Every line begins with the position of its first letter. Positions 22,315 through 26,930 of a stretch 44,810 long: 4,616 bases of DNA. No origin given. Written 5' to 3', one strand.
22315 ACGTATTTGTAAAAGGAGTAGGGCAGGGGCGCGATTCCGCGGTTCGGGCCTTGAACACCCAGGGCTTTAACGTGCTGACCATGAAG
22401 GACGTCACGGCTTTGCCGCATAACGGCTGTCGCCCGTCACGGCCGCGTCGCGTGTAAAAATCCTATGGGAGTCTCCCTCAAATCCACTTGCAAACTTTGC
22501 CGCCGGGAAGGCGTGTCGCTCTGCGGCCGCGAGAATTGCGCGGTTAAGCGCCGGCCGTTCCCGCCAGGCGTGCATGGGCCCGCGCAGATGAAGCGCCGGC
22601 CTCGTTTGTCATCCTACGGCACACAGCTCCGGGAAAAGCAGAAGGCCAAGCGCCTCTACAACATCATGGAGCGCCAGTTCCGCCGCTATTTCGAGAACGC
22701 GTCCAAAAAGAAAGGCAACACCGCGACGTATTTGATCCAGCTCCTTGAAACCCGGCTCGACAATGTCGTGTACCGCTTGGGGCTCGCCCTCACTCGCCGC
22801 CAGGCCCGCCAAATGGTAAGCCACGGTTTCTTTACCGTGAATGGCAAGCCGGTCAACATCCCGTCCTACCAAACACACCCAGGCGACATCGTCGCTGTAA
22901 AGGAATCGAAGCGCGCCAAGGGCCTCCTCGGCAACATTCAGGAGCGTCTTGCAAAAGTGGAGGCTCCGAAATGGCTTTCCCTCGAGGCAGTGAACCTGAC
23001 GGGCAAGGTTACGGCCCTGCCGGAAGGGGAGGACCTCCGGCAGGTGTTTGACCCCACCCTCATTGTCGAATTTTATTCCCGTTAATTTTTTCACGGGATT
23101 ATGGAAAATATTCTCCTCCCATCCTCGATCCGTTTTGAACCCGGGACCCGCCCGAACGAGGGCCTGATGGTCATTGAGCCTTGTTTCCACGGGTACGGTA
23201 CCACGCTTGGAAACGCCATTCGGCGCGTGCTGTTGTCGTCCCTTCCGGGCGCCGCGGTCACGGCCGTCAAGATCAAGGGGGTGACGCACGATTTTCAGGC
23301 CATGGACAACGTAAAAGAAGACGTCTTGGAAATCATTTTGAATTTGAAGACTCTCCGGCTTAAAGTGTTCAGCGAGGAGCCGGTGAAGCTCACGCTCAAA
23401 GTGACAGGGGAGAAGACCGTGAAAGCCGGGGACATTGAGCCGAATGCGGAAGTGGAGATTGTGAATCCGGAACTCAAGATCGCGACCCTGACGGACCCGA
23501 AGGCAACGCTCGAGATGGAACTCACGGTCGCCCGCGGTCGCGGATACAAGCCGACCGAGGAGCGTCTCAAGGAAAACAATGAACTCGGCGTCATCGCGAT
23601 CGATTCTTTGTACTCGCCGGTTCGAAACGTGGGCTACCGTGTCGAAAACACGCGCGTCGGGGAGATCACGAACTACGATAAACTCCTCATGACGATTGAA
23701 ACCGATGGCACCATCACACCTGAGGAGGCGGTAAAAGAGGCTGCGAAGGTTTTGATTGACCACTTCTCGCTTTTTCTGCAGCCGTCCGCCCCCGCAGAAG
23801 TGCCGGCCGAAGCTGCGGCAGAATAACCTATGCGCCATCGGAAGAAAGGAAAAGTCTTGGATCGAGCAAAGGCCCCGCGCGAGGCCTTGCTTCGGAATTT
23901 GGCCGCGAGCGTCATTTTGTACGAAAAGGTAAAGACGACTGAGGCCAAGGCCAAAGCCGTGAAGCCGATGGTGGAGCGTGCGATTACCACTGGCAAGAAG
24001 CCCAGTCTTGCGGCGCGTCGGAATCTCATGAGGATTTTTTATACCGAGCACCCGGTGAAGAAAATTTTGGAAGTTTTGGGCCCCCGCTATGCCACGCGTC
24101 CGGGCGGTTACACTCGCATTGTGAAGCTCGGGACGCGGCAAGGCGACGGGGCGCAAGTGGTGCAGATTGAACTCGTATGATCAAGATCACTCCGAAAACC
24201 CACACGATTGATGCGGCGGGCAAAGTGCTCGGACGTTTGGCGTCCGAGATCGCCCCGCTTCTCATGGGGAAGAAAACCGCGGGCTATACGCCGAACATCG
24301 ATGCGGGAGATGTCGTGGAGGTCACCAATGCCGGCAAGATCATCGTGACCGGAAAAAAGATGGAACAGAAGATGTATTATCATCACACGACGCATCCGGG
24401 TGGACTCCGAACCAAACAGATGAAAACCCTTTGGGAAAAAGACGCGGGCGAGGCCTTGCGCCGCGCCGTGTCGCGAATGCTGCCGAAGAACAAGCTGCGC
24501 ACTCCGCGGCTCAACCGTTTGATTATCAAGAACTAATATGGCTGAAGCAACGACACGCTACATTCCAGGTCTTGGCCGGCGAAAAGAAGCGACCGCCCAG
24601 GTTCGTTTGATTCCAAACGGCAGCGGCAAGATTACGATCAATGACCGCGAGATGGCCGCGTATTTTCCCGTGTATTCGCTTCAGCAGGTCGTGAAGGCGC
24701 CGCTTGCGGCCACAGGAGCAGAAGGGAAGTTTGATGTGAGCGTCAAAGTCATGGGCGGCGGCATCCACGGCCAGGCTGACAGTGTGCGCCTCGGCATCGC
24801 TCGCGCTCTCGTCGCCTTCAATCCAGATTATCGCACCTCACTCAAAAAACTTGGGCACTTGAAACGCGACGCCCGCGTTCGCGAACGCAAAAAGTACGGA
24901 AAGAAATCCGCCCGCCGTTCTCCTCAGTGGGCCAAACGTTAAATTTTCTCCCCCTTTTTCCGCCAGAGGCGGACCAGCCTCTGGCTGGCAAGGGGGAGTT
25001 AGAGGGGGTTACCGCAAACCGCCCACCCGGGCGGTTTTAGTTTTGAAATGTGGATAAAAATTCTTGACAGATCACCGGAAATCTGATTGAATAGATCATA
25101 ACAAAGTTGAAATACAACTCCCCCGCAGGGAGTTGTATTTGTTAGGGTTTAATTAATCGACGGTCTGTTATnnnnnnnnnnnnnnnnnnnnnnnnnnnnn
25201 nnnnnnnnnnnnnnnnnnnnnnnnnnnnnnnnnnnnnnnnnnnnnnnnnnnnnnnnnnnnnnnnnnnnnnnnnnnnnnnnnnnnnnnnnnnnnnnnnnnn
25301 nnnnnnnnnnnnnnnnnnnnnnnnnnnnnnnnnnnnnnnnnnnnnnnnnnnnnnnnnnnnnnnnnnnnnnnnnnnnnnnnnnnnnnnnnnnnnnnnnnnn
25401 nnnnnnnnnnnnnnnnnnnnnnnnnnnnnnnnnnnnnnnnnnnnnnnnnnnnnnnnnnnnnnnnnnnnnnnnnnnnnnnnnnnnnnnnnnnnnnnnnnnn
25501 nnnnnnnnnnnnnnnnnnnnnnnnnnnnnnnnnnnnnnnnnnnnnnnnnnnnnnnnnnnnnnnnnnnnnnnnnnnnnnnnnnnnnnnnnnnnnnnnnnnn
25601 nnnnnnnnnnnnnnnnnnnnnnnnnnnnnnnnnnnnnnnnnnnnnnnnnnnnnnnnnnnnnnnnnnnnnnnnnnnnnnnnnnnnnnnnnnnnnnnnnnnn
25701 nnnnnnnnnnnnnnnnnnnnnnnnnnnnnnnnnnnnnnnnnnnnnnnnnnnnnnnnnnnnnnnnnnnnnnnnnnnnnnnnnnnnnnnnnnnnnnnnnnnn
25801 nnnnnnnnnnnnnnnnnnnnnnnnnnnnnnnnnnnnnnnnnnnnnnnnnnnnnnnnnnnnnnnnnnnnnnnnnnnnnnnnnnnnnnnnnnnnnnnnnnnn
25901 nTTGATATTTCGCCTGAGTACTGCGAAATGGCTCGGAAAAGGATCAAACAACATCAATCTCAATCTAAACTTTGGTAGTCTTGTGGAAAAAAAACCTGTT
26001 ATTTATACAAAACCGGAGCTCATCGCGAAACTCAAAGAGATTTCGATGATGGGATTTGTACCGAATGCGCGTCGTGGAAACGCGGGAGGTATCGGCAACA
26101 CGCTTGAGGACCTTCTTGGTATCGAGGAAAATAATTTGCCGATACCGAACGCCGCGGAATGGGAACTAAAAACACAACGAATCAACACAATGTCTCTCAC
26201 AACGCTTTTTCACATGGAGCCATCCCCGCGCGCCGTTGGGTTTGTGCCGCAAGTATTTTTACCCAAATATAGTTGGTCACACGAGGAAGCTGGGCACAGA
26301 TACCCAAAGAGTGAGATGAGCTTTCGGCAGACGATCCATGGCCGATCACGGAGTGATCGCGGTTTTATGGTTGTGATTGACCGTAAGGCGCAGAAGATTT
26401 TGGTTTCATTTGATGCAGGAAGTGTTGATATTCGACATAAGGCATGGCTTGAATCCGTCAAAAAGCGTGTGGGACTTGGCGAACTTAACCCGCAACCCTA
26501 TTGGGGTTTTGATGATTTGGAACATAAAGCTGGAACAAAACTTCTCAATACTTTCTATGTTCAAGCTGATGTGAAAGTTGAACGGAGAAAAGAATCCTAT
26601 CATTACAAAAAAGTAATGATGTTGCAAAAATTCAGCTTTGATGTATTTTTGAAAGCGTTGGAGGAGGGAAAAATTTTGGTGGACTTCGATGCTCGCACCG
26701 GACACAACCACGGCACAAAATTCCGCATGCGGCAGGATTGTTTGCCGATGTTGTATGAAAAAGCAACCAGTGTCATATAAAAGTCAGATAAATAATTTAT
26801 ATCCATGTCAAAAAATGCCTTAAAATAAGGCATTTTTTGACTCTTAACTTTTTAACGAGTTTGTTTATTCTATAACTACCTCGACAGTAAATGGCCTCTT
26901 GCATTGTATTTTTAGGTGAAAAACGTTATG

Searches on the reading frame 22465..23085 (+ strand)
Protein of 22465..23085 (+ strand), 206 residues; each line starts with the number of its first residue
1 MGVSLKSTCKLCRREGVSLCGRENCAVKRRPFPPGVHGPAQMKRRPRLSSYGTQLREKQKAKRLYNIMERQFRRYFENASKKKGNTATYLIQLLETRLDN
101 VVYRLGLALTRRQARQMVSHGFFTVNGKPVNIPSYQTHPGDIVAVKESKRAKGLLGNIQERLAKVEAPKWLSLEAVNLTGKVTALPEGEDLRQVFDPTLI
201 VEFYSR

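Call 69: search_protein_families(library=pfam, proteins=[window:22465-23085:+], max_evalue=0.00001)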
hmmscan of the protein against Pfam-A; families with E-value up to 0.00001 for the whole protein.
window:22465-23085:+ (206 aa): 2 families
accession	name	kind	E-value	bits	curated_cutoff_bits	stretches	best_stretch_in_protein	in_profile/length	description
PF00163.24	Ribosomal_S4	-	2.4e-26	92.7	23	1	7-95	5-95/95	Ribosomal protein S4/S9 N-terminal domain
PF01479.30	S4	-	2.2e-19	69.4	22.8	1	97-143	2-48/48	S4 domain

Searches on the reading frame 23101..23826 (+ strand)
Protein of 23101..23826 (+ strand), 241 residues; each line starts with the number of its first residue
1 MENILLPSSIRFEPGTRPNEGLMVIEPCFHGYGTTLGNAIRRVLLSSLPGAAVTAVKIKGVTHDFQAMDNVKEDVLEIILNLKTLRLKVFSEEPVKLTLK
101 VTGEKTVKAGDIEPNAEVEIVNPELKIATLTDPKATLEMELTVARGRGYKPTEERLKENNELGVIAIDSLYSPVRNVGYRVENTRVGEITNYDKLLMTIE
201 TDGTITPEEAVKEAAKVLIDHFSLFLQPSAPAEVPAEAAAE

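Call 69: search_protein_families(library=pfam, proteins=[window:23101-23826:+], max_evalue=0.00001)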
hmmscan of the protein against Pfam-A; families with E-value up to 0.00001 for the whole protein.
window:23101-23826:+ (241 aa): 3 families
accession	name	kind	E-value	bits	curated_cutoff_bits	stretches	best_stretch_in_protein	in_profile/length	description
PF01000.31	RNA_pol_A_bac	-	6.5e-32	110.7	33.9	1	56-172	1-119/119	RNA polymerase Rpb3/RpoA insert domain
PF01193.29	RNA_pol_L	-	9.7e-28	96.2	24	1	26-222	1-74/74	RNA polymerase Rpb3/Rpb11 dimerisation domain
PF13656.11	RNA_pol_L_2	-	1.9e-06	27.9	27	0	193-225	40-72/75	RNA polymerase Rpb3/Rpb11 dimerisation domain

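Call 71: search_protein_families(library=pfam, proteins=[window:23101-23826:+], max_evalue=10)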
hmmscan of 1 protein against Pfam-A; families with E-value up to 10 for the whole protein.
window:23101-23826:+ (241 aa): 4 families
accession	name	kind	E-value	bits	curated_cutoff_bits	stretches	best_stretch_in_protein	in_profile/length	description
PF01000.31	RNA_pol_A_bac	-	6.5e-32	110.7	33.9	1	56-172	1-119/119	RNA polymerase Rpb3/RpoA insert domain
PF01193.29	RNA_pol_L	-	9.7e-28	96.2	24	1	26-222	1-74/74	RNA polymerase Rpb3/Rpb11 dimerisation domain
PF13656.11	RNA_pol_L_2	-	1.9e-06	27.9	27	2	193-225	40-72/75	RNA polymerase Rpb3/Rpb11 dimerisation domain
PF03788.19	LrgA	-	0.2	12.1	28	1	204-229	32-57/94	LrgA family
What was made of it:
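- RpoA in this genome shows no alpha-CTD, the usual activator contact (calls 69, 71).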

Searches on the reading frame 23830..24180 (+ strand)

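Call 69: search_protein_families(library=pfam, proteins=[window:23830-24180:+], max_evalue=0.00001)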
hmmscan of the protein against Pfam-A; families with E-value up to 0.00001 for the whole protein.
window:23830-24180:+ (116 aa): 1 family
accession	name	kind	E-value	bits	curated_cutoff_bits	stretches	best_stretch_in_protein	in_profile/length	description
PF01196.24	Ribosomal_L17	-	1.6e-31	109.5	27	1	20-116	1-97/97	Ribosomal protein L17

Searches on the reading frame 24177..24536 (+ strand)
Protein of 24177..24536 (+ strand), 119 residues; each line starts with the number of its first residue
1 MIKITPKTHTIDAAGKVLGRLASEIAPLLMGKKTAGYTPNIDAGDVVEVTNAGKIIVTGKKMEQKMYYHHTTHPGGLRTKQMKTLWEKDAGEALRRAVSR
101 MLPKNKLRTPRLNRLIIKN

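Call 69: search_protein_families(library=pfam, proteins=[window:24177-24536:+], max_evalue=0.00001)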
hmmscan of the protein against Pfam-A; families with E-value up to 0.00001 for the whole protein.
window:24177-24536:+ (119 aa): 1 family
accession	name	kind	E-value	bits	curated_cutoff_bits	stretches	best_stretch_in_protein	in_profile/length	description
PF00572.24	Ribosomal_L13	-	4.5e-38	130.4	23.8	1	7-116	2-111/119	Ribosomal protein L13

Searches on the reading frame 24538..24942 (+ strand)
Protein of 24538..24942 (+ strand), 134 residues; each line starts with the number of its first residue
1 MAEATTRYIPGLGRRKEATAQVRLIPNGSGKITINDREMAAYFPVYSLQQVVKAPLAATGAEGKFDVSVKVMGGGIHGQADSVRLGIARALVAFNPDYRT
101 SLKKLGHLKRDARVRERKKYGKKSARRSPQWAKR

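Call 69: search_protein_families(library=pfam, proteins=[window:24538-24942:+], max_evalue=0.00001)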
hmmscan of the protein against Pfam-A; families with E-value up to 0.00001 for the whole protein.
window:24538-24942:+ (134 aa): 1 family
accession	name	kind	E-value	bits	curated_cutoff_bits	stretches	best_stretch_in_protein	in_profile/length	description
PF00380.25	Ribosomal_S9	-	3.2e-43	147.5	22.5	1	13-134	1-121/121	Ribosomal protein S9/S16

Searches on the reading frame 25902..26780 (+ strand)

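Call 30: search_protein_families(library=ncbifam, proteins=[window:25902-26780:+], max_evalue=0.01)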
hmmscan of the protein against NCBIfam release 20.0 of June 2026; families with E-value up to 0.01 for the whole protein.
window:25902-26780:+ (292 aa): 0 families

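Call 66: search_protein_families(library=pfam, proteins=[window:25902-26780:+], max_evalue=0.001)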
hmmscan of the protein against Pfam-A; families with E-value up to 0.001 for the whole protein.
window:25902-26780:+ (292 aa): 1 family
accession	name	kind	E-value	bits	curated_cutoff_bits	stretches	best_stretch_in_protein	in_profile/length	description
PF15515.12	MvaI_BcnI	-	3.4e-65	220.7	25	1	41-285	1-227/227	MvaI/BcnI restriction endonuclease family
